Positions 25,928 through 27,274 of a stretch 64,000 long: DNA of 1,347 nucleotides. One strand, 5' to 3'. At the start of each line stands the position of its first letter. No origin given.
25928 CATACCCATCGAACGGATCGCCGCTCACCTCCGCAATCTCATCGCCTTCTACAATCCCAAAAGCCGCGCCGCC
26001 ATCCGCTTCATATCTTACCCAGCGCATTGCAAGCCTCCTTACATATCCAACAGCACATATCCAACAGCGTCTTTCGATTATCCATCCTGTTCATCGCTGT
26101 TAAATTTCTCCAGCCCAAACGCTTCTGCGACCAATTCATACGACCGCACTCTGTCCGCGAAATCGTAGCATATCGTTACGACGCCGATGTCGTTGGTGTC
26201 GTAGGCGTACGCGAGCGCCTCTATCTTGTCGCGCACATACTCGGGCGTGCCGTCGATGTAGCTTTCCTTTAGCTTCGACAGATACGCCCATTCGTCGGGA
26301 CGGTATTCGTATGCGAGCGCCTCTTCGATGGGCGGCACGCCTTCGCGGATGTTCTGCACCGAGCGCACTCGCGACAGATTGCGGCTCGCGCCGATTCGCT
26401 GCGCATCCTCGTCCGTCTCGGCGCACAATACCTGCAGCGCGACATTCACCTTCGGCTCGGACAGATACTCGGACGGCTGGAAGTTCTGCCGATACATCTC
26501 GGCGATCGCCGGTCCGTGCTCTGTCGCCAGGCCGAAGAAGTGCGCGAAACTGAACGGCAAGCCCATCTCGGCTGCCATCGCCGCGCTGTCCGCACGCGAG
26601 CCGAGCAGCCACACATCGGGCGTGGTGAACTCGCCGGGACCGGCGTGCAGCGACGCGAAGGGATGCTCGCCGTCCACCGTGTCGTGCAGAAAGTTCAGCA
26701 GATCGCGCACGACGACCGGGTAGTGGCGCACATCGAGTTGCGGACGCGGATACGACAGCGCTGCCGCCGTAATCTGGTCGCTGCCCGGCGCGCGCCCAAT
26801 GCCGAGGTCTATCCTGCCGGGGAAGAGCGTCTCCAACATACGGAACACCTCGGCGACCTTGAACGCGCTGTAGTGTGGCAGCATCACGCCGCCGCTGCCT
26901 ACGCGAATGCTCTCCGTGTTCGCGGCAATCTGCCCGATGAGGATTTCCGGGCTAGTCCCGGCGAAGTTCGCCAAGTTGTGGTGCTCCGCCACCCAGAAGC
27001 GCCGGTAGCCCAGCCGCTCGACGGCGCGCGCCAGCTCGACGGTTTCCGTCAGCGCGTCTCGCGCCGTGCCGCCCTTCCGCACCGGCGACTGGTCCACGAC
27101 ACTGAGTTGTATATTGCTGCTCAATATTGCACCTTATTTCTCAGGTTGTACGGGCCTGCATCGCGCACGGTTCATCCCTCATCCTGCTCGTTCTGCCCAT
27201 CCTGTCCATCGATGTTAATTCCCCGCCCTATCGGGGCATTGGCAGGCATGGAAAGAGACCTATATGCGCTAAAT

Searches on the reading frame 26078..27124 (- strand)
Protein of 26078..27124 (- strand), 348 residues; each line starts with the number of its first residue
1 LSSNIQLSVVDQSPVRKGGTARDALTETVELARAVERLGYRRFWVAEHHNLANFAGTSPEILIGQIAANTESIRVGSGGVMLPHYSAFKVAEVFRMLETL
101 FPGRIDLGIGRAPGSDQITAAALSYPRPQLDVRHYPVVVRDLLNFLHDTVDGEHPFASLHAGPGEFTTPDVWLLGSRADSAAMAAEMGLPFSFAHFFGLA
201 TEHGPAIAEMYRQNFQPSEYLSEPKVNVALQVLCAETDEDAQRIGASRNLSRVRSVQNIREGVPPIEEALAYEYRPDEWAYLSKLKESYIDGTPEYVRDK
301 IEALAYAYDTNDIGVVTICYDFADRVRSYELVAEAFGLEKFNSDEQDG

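Call 34: search_protein_families(library=pfam, proteins=[window:26078-27124:-], max_evalue=0.001)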
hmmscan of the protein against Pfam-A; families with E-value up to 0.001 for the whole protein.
window:26078-27124:- (348 aa): 1 family
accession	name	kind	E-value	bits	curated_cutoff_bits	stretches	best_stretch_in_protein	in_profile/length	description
PF00296.26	Bac_luciferase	-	2.7e-38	132.5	27.9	1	13-307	9-310/314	Luciferase-like monooxygenase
